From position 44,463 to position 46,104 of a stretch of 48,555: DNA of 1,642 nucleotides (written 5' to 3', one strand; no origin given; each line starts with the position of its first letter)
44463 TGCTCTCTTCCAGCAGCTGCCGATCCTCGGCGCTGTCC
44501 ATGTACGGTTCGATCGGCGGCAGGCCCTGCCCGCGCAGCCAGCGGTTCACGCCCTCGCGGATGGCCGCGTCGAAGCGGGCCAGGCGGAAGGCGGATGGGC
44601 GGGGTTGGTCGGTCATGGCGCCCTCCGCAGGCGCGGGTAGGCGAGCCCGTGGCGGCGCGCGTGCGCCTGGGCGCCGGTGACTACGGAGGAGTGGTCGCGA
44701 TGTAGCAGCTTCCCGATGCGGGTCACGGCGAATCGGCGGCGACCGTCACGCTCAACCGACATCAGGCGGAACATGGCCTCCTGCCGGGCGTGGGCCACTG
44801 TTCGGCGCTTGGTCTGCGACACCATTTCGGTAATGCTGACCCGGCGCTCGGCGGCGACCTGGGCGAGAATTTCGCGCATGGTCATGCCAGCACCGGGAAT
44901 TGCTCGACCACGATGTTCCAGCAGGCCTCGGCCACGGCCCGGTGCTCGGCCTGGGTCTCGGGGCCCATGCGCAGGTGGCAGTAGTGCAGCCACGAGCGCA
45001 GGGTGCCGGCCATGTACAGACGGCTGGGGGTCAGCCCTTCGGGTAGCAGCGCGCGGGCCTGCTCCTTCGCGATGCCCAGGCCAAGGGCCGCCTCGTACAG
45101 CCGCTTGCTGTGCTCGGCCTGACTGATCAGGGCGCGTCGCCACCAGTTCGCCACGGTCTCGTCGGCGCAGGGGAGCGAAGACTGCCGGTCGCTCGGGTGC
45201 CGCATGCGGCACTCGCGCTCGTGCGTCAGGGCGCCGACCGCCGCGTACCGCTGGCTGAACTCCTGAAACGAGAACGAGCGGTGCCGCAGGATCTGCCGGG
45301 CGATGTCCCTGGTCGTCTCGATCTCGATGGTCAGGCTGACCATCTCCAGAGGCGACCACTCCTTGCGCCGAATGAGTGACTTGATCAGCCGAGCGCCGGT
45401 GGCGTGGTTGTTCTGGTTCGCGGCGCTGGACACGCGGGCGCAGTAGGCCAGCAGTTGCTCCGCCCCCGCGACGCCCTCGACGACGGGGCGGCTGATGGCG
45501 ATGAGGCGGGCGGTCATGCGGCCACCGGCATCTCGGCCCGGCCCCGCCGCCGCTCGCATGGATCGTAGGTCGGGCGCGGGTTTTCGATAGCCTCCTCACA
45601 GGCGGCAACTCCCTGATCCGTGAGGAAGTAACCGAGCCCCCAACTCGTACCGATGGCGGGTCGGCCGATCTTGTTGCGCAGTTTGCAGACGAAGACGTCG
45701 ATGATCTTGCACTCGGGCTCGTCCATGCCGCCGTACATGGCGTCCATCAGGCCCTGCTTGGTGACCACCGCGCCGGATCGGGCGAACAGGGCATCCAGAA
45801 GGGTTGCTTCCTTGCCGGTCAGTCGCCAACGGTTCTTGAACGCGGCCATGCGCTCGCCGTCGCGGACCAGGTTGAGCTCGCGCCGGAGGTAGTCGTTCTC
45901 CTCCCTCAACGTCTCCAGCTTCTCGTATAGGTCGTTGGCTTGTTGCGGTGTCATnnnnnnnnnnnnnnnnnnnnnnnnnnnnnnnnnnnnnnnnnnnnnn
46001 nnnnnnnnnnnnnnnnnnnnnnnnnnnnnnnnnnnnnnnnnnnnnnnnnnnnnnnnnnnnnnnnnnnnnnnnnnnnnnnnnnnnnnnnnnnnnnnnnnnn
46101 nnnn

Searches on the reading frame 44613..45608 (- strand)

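Call 12: search_protein_families(library=pfam, proteins=[window:44613-45608:-], max_evalue=0.001)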
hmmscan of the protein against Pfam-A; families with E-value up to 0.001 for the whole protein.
window:44613-45608:- (331 aa): 1 family
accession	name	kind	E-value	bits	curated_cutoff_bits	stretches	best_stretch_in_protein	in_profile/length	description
PF08299.17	Bac_DnaA_C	-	1.2e-06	28.8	31.5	1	246-312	3-65/69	Bacterial dnaA protein helix-turn-helix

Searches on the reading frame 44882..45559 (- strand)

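Call 36: search_protein_families(library=phrogs, proteins=[window:44882-45559:-], max_evalue=0.01)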
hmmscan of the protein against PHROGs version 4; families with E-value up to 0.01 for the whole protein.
window:44882-45559:- (225 aa): 4 families
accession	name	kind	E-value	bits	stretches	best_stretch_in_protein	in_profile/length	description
phrog_85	-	DNA, RNA and nucleotide metabolism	6e-60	204.7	1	14-224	370-579/866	thymidylate synthase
phrog_10644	-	DNA, RNA and nucleotide metabolism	7e-38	131.3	1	77-223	2-149/160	thymidylate synthase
phrog_22708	-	DNA, RNA and nucleotide metabolism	5.2e-10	40.1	1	34-111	41-129/242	thymidylate synthase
phrog_28804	-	DNA, RNA and nucleotide metabolism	0.00014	23.2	1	162-222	20-79/91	thymidylate synthase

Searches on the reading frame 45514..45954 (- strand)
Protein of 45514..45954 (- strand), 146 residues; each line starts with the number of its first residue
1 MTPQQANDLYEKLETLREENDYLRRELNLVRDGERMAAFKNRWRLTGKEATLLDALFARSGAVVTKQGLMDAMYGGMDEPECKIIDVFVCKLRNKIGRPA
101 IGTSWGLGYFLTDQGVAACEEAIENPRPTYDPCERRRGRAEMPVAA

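Call 36: search_protein_families(library=phrogs, proteins=[window:45514-45954:-], max_evalue=0.01)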
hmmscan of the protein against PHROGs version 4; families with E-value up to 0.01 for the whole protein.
window:45514-45954:- (146 aa): 2 families
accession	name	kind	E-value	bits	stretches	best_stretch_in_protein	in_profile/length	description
phrog_31800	-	transcription regulation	7.2e-18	65.9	1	32-111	11-93/152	transcriptional regulator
phrog_731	-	unknown function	1.5e-11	45.1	1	9-112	109-225/227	-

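Call 38: search_protein_families(library=pfam, proteins=[window:45514-45954:-], max_evalue=0.05)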
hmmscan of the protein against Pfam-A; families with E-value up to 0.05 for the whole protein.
window:45514-45954:- (146 aa): 2 families
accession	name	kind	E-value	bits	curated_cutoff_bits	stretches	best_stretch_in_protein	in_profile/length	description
PF00486.34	Trans_reg_C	-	1.3e-14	54.4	26.2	1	43-111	4-77/77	Transcriptional regulatory protein, C terminal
PF04977.20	DivIC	-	0.037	14.3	28.9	0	4-36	24-56/80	Septum formation initiator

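Call 40: find_related_loci(query=window:45514-45954:-, collection=viral_contigs, flank=10000)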
Query window:45514-45954:- (146 aa) in viral_contigs; peptide patterns used: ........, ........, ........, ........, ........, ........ (x = any residue, [..] = any of these).
13 stretches matched a pattern, but none encodes a relative of the query by tblastn (E <= 1e-3).
